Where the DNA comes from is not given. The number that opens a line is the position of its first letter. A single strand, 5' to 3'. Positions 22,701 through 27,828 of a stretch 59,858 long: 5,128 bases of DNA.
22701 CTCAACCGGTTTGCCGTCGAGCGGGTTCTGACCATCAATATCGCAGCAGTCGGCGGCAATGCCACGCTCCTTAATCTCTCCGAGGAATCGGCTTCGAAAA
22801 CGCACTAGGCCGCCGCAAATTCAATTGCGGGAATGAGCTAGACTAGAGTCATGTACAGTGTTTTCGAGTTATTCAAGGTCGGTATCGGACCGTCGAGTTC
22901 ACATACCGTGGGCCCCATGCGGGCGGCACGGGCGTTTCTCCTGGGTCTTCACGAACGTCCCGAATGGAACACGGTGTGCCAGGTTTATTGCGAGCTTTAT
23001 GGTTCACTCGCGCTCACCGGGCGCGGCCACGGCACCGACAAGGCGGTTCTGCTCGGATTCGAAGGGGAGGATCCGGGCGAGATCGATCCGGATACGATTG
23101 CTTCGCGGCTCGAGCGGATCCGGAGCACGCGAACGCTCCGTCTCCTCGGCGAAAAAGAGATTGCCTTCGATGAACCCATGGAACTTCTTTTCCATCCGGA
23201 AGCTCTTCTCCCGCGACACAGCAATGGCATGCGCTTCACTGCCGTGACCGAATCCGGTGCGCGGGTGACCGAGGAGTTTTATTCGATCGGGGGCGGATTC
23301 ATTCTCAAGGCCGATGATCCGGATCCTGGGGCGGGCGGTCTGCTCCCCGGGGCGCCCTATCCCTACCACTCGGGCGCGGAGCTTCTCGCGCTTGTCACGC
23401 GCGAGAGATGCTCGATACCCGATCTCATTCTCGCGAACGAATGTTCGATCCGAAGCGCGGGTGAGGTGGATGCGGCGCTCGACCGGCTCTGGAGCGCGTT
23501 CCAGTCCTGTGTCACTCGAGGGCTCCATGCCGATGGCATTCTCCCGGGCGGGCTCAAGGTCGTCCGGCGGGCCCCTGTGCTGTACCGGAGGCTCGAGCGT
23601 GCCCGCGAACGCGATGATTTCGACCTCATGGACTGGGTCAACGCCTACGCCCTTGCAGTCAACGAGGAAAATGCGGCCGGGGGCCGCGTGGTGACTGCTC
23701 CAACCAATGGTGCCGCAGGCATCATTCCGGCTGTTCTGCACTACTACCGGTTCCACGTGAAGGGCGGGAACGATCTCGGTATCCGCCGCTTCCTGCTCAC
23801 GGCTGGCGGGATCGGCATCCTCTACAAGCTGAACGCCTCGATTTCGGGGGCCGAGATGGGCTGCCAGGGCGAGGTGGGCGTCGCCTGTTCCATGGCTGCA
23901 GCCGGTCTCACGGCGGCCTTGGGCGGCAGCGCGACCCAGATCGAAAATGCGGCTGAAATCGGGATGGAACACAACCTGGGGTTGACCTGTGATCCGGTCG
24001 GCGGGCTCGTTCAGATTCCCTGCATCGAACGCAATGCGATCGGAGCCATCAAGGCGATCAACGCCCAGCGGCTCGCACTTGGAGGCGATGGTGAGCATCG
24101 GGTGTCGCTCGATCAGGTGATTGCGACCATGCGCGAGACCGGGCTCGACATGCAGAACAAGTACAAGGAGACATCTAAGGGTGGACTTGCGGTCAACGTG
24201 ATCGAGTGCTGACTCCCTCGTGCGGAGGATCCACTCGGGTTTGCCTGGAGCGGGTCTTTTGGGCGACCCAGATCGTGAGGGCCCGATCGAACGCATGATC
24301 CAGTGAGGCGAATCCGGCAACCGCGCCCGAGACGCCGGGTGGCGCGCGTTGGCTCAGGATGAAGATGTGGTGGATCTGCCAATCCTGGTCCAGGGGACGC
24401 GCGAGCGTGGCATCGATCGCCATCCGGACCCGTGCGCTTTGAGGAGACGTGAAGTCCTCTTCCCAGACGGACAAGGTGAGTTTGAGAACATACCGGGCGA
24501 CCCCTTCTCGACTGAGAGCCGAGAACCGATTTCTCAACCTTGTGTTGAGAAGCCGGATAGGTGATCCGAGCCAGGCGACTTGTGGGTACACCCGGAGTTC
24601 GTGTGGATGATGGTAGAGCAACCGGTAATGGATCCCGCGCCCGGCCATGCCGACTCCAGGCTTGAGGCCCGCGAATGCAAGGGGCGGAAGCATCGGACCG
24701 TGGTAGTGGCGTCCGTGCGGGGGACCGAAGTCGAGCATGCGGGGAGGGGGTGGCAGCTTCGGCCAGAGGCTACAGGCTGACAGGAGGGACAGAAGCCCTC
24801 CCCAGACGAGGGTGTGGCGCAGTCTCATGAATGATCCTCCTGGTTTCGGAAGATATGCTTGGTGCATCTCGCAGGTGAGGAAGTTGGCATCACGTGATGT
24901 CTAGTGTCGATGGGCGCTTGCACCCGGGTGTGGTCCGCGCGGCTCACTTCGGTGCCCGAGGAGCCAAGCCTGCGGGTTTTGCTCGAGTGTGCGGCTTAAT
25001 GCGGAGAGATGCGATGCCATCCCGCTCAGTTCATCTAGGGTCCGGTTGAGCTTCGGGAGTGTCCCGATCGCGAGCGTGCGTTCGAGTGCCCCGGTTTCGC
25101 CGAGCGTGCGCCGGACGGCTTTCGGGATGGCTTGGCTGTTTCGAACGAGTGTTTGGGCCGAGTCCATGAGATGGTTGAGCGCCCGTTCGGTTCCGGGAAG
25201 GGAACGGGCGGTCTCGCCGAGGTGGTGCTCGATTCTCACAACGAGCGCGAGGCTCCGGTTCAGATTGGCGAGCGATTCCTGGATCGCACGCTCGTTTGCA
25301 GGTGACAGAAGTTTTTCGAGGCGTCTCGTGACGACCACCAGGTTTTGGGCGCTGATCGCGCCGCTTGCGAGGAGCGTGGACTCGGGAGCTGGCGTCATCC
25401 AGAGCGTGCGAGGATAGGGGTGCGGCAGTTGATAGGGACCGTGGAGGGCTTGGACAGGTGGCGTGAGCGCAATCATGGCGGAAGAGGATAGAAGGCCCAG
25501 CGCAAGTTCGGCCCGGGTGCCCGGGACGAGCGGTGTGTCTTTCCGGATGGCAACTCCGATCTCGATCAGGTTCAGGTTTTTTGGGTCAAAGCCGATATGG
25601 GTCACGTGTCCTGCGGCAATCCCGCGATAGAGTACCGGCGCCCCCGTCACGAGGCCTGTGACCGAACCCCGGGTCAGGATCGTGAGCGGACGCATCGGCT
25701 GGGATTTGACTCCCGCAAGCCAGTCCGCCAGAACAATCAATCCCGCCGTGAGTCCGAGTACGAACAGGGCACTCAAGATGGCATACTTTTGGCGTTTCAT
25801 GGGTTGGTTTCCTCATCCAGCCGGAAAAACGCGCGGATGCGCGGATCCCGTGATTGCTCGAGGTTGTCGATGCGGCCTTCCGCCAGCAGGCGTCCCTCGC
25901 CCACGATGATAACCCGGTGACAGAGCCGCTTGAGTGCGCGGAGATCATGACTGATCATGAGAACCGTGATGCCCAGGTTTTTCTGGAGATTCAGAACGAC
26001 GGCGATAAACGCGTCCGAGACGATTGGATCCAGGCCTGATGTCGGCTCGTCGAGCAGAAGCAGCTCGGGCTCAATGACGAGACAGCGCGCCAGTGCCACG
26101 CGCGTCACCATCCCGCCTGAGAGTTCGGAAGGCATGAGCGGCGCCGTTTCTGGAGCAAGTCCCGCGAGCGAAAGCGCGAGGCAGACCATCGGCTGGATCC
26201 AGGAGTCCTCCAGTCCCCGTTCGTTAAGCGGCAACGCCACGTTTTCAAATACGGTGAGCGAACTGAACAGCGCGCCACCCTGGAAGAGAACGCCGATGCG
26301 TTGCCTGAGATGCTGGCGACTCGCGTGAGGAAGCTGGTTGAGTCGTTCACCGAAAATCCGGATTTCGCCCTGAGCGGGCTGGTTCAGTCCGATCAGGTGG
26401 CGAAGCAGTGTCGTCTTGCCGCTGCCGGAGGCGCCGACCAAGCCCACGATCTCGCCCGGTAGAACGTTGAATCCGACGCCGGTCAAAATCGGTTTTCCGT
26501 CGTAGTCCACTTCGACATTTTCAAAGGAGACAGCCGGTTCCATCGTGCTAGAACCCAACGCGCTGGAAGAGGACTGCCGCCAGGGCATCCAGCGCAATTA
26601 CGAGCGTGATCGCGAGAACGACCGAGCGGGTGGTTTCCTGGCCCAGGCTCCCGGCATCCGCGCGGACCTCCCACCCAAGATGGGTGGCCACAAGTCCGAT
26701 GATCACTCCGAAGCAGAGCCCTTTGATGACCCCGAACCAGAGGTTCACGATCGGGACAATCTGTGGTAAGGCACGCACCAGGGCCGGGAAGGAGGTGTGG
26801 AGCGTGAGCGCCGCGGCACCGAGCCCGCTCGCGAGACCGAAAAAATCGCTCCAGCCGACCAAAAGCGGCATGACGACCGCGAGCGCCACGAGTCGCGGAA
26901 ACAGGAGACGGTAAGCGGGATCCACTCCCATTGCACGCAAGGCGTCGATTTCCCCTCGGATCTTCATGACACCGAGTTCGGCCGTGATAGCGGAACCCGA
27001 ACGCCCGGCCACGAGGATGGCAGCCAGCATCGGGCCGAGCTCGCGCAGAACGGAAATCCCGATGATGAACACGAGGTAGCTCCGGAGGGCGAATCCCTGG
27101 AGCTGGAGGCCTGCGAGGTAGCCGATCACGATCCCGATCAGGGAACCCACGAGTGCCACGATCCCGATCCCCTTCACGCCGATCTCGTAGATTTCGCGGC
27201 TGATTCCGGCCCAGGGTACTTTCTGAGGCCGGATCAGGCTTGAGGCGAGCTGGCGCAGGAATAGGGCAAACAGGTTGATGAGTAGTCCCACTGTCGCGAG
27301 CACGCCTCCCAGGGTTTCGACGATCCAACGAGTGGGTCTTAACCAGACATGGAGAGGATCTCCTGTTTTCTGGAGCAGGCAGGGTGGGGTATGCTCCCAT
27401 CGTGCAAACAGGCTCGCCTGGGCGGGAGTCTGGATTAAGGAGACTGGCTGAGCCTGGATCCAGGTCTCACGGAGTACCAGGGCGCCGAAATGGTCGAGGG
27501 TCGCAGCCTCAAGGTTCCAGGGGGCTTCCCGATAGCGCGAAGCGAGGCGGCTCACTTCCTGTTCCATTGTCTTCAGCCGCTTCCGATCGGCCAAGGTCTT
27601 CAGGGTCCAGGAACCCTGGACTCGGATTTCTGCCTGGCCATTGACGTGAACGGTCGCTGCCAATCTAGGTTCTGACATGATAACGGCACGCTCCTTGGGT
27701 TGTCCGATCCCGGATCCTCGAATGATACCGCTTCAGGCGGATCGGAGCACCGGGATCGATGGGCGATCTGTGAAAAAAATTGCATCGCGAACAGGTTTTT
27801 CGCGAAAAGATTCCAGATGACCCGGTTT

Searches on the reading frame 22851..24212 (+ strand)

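Call 62: search_protein_families(library=pfam, proteins=[window:22851-24212:+], max_evalue=0.00001)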
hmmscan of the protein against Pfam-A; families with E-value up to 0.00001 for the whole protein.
window:22851-24212:+ (453 aa): 2 families
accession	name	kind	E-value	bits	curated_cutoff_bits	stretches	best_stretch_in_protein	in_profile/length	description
PF03313.21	SDH_alpha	-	1.1e-88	297.8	26.4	1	186-447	3-260/260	Serine dehydratase alpha chain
PF03315.21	SDH_beta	-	2.2e-57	194.1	26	1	3-155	1-154/155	Serine dehydratase beta chain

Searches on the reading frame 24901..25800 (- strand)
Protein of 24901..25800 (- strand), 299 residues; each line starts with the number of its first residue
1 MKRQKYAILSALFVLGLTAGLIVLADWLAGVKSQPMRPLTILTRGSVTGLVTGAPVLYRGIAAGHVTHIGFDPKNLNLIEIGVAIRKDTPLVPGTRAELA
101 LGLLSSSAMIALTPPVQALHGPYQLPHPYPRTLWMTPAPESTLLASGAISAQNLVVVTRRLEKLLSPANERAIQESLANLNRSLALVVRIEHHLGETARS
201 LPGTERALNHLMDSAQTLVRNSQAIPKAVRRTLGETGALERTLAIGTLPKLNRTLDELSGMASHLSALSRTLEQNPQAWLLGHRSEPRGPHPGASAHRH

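Call 62: search_protein_families(library=pfam, proteins=[window:24901-25800:-], max_evalue=0.00001)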
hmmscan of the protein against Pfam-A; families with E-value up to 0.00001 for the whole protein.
window:24901-25800:- (299 aa): 1 family
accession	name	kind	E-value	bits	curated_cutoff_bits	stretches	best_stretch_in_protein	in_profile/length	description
PF02470.25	MlaD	-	6e-11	42.9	25.1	1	45-115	10-81/81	MlaD protein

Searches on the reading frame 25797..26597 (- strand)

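Call 62: search_protein_families(library=pfam, proteins=[window:25797-26597:-], max_evalue=0.00001)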
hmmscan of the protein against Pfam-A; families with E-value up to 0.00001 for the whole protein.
window:25797-26597:- (266 aa): 2 families
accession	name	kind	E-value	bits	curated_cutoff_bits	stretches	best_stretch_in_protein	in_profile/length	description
PF00005.33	ABC_tran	-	1.6e-33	116.7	25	1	38-187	1-137/137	ABC transporter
PF13304.12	AAA_21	-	2.1e-08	35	27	0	176-219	258-300/304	AAA domain, putative AbiEii toxin, Type IV TA system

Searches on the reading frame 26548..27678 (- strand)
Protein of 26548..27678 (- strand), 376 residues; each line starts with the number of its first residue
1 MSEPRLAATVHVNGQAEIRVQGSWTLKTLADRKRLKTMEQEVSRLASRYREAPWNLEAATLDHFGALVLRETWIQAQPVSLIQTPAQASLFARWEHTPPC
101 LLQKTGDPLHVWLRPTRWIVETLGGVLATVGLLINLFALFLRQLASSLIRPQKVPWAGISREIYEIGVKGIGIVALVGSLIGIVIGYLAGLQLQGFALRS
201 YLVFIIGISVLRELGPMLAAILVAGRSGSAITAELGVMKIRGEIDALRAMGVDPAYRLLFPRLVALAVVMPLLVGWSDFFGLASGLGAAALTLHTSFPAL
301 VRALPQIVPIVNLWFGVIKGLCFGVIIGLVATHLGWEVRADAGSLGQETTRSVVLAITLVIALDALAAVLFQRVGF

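Call 62: search_protein_families(library=pfam, proteins=[window:26548-27678:-], max_evalue=0.00001)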
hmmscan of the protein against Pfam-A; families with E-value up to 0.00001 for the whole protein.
window:26548-27678:- (376 aa): 1 family
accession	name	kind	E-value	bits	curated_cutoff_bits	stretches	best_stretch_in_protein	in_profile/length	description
PF02405.21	MlaE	-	3.8e-61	206.8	22.5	1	160-369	2-211/212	Permease MlaE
